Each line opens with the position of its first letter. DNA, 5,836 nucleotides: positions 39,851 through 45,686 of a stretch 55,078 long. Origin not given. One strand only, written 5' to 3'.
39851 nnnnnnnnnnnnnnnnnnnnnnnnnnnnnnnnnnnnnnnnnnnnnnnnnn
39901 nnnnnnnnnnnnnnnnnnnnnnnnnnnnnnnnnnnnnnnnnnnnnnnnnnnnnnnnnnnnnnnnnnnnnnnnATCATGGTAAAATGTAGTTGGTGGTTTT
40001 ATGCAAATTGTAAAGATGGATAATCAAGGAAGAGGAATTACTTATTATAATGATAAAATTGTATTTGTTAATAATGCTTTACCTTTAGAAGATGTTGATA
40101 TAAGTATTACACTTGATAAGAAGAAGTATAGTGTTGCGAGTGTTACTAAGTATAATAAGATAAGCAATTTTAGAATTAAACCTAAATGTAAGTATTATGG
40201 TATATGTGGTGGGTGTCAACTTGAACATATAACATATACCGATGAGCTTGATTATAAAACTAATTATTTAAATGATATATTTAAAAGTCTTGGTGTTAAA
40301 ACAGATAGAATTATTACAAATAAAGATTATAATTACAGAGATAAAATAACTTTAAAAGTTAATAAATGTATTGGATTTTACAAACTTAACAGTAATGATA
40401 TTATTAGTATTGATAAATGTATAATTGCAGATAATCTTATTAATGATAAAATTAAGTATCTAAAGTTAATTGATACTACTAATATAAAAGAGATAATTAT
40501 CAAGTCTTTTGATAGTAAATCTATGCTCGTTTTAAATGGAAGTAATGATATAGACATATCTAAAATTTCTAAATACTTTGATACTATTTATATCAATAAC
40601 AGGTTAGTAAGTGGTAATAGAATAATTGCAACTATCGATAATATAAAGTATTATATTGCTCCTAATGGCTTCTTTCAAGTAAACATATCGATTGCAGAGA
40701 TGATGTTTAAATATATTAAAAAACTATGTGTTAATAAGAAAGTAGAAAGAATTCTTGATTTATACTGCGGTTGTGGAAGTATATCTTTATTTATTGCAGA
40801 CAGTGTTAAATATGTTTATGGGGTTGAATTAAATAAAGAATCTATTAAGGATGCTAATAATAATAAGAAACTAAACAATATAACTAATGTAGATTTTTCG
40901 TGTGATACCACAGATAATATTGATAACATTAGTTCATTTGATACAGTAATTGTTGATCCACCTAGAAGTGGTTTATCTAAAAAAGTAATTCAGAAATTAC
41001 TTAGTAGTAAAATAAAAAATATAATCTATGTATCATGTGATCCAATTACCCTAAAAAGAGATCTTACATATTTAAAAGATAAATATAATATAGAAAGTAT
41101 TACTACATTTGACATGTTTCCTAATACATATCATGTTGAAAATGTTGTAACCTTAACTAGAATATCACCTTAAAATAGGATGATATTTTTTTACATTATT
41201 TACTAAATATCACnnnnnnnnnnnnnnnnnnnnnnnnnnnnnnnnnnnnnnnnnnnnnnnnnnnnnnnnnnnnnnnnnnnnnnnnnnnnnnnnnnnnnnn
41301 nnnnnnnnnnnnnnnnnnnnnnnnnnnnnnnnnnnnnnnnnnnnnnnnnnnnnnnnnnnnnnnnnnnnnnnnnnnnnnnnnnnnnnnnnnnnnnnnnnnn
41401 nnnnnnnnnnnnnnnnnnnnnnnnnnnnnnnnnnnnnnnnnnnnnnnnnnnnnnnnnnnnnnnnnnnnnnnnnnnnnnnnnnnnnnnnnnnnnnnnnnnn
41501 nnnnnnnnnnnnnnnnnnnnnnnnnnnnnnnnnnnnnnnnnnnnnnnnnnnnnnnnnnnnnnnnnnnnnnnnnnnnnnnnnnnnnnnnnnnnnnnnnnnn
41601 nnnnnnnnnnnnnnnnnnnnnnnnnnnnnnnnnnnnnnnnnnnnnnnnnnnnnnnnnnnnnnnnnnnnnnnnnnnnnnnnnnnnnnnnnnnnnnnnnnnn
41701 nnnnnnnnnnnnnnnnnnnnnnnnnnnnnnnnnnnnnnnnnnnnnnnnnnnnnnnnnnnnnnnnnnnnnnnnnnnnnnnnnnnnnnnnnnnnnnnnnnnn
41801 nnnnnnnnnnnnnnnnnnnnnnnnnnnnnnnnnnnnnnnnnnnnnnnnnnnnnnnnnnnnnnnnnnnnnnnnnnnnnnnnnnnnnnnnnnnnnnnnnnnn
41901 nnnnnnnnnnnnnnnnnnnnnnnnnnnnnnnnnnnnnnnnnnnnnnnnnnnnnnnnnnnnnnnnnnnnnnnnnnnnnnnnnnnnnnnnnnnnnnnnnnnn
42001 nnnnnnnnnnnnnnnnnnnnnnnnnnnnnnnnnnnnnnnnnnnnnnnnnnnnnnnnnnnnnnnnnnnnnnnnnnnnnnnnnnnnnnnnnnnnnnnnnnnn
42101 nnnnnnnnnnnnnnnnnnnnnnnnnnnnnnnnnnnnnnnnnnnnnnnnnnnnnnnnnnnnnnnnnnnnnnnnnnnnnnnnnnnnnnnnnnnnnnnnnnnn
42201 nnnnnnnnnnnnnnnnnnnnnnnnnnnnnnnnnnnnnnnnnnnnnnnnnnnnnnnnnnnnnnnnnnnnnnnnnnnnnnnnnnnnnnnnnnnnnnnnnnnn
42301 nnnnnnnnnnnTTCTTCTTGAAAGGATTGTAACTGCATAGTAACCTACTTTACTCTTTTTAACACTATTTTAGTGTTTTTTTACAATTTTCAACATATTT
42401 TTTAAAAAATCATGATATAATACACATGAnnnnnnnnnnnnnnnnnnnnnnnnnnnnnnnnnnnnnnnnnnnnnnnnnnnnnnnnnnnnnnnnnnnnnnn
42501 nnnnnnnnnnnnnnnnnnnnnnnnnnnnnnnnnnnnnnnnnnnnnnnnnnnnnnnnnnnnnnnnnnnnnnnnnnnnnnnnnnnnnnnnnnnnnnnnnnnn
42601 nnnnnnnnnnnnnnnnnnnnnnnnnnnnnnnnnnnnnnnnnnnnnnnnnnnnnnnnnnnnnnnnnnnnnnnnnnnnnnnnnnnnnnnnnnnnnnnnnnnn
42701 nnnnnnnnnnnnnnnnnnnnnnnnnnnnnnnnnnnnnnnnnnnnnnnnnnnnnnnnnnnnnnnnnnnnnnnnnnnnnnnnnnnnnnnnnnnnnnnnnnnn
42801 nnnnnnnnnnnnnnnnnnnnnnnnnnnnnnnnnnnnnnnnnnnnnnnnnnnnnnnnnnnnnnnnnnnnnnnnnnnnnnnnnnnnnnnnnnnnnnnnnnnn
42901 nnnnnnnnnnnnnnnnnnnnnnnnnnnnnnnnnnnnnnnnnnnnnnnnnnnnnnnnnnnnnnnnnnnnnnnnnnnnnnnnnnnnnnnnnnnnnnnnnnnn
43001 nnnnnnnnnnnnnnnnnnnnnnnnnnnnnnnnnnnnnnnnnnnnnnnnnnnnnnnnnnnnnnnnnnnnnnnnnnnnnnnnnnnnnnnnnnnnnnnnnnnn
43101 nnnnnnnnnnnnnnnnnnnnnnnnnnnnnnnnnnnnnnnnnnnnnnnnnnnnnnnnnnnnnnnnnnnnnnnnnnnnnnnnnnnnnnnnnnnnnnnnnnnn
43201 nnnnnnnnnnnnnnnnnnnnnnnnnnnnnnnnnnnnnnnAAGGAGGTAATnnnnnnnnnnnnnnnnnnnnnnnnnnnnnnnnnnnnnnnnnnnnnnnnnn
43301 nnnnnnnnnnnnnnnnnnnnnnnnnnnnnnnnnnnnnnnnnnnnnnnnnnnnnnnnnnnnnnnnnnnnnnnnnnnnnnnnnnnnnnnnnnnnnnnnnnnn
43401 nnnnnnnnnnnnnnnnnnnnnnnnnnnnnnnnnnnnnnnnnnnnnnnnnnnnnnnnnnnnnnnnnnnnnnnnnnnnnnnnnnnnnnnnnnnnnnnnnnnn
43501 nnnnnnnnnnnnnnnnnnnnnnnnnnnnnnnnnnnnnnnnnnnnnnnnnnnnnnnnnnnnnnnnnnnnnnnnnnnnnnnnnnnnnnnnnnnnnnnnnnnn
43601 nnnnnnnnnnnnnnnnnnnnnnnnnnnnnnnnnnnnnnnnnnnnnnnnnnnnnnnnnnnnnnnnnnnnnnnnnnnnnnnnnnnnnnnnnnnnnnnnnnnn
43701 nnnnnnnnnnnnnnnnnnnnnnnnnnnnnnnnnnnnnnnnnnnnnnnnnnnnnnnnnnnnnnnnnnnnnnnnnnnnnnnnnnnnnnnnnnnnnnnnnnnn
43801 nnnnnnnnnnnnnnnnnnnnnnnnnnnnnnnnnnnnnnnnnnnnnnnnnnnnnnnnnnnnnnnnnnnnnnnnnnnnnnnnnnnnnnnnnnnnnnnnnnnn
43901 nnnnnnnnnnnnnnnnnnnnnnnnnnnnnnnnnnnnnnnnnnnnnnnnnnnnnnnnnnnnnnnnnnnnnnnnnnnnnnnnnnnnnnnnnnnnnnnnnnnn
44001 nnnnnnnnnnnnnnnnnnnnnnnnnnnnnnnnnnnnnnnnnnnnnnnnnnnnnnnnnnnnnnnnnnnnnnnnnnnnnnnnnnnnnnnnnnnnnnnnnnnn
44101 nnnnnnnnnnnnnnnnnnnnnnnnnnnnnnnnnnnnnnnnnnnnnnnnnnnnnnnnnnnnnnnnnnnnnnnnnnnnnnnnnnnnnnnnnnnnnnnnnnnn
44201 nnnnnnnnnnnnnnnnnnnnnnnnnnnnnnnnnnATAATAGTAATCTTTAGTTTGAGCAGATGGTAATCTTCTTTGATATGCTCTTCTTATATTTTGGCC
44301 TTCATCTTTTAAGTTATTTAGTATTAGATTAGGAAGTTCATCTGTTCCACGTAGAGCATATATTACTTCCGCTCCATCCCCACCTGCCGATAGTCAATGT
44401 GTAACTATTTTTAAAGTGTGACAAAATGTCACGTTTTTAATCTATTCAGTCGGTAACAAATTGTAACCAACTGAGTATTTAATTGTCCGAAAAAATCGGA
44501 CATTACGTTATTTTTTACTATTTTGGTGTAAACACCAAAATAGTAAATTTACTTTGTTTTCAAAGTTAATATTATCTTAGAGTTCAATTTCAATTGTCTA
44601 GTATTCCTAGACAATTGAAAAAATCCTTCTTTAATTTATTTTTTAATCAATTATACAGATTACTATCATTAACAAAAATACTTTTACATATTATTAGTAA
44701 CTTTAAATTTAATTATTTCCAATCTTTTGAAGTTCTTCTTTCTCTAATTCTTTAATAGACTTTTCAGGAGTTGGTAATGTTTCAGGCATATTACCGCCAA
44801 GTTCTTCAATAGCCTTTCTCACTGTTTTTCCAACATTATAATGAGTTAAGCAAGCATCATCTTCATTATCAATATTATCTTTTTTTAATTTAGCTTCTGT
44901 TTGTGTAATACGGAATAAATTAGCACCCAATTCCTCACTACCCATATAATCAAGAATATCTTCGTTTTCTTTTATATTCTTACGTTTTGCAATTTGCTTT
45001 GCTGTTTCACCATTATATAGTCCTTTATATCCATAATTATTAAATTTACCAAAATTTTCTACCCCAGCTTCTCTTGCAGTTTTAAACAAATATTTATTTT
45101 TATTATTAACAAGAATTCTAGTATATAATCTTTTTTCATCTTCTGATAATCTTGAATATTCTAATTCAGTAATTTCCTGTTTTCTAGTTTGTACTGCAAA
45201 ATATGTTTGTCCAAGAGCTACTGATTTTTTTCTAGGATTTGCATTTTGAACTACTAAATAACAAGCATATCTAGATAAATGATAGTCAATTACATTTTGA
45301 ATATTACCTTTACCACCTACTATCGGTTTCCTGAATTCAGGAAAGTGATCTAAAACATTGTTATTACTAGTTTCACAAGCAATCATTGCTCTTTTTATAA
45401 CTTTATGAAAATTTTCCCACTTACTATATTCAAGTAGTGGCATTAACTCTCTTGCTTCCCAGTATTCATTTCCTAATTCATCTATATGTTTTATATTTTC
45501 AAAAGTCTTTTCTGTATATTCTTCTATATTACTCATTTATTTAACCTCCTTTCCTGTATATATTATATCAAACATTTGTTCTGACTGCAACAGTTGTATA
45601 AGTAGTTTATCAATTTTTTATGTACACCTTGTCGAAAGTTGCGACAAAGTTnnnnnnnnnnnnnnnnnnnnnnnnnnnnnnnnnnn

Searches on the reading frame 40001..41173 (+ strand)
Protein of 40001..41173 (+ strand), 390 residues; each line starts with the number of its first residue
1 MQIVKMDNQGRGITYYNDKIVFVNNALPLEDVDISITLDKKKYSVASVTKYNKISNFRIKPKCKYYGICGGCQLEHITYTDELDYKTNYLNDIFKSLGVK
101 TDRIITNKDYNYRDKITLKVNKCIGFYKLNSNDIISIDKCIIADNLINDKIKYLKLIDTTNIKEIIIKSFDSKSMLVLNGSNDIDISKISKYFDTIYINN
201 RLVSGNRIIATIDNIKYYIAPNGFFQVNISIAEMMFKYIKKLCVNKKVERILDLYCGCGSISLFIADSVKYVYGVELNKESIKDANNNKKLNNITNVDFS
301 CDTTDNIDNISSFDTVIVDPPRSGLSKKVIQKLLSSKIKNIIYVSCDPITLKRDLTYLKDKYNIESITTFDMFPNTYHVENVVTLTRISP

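Call 37: search_protein_families(library=pfam, proteins=[window:40001-41173:+], max_evalue=0.00001)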
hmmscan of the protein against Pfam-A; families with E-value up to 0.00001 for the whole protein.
window:40001-41173:+ (390 aa): 6 families
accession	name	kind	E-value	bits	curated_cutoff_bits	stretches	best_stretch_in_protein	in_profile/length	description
PF05958.17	tRNA_U5-meth_tr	-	1e-31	110.7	23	1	213-387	168-356/357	tRNA (Uracil-5-)-methyltransferase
PF13847.12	Methyltransf_31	-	1.8e-10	41.1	27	1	246-350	2-114/145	Methyltransferase domain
PF05175.20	MTS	-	2e-08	34.5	23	1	245-333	30-122/170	Methyltransferase small domain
PF13649.12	Methyltransf_25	-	3.3e-07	31.4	27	1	251-318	1-70/97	Methyltransferase domain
PF09445.16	Methyltransf_15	-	5.6e-07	29.7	22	1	249-328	2-87/165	RNA cap guanine-N2 methyltransferase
PF02475.24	TRM5-TYW2_MTfase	-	2.3e-06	28.1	28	1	245-323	34-115/164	TRM5/TYW2 methyltransferase domain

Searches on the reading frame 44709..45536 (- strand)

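Call 3: search_protein_families(library=pfam, proteins=[window:44709-45536:-], max_evalue=0.01)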
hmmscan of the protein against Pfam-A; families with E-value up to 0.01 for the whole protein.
window:44709-45536:- (275 aa): 1 family
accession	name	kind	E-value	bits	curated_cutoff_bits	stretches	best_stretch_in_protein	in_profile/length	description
PF02498.22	Bro-N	-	2e-09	38.3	25.6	1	14-107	1-86/96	BRO family, N-terminal domain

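Call 4: search_protein_families(library=padloc, proteins=[window:44709-45536:-], max_evalue=0.01)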
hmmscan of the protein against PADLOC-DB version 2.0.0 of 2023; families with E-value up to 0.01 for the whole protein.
window:44709-45536:- (275 aa): 5 families
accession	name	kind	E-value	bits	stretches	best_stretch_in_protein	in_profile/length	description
PDLC04919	PDC-S13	-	8.2e-104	344.7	1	2-269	2-267/281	-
PDLC03083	Specificity_I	-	1.2e-82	276.1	1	8-268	2-266/717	Type I specificity subunit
PDLC04918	PDC-S13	-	7.4e-62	207.2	2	152-273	83-207/214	-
PDLC04871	PDC-S05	-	1.7e-25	87.8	1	8-124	10-126/468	-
PDLC04920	PDC-S13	-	4e-09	34.2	1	125-255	130-264/286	-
